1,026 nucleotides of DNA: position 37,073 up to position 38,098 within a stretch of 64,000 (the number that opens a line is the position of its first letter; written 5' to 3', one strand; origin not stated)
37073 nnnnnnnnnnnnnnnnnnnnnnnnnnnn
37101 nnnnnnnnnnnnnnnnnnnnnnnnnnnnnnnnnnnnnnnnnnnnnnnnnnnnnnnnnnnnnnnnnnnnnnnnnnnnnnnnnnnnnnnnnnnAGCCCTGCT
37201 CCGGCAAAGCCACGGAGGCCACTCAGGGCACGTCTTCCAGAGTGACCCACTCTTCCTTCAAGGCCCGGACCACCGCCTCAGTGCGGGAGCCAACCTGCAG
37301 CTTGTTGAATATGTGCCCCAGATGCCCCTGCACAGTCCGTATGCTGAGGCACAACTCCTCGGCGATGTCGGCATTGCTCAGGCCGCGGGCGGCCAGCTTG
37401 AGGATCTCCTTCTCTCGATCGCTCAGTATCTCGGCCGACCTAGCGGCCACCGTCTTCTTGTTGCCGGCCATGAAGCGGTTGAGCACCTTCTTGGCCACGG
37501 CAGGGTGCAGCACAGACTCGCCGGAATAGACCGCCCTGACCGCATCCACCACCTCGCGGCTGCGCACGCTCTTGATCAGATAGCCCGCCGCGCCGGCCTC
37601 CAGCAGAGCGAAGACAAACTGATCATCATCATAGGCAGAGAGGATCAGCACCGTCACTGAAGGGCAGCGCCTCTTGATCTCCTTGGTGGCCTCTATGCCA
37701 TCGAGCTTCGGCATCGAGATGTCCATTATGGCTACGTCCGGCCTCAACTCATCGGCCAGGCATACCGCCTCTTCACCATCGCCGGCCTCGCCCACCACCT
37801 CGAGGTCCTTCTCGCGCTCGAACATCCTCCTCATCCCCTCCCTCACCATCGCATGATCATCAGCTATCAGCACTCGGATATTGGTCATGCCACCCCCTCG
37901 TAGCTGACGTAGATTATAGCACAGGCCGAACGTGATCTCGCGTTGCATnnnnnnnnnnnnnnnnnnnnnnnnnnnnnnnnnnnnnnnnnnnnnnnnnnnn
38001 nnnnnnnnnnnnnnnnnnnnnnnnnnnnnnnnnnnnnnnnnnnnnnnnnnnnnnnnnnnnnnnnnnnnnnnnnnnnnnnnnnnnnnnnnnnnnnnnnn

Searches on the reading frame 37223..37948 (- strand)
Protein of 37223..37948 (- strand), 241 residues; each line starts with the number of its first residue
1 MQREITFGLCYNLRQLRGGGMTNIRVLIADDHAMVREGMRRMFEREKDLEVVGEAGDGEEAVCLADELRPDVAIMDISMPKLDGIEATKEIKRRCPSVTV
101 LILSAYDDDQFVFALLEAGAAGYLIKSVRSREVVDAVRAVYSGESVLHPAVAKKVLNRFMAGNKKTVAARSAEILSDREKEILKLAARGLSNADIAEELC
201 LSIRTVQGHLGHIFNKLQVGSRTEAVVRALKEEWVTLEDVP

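Call 6: search_protein_families(library=pfam, proteins=[window:37223-37948:-])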
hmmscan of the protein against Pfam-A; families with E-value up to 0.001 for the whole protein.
window:37223-37948:- (241 aa): 4 families
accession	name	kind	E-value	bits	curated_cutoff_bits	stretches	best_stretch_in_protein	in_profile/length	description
PF00072.30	Response_reg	-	2.3e-29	102.2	30.2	1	26-138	1-111/111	Response regulator receiver domain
PF00196.25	GerE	-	7.9e-19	67.5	23.5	1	174-229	2-57/57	Bacterial regulatory proteins, luxR family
PF08281.18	Sigma70_r4_2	-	0.00012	22.1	25.7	1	175-210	11-47/54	Sigma-70, region 4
PF13384.12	HTH_23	-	0.00027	21.1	24.6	1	181-207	9-35/50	Homeodomain-like domain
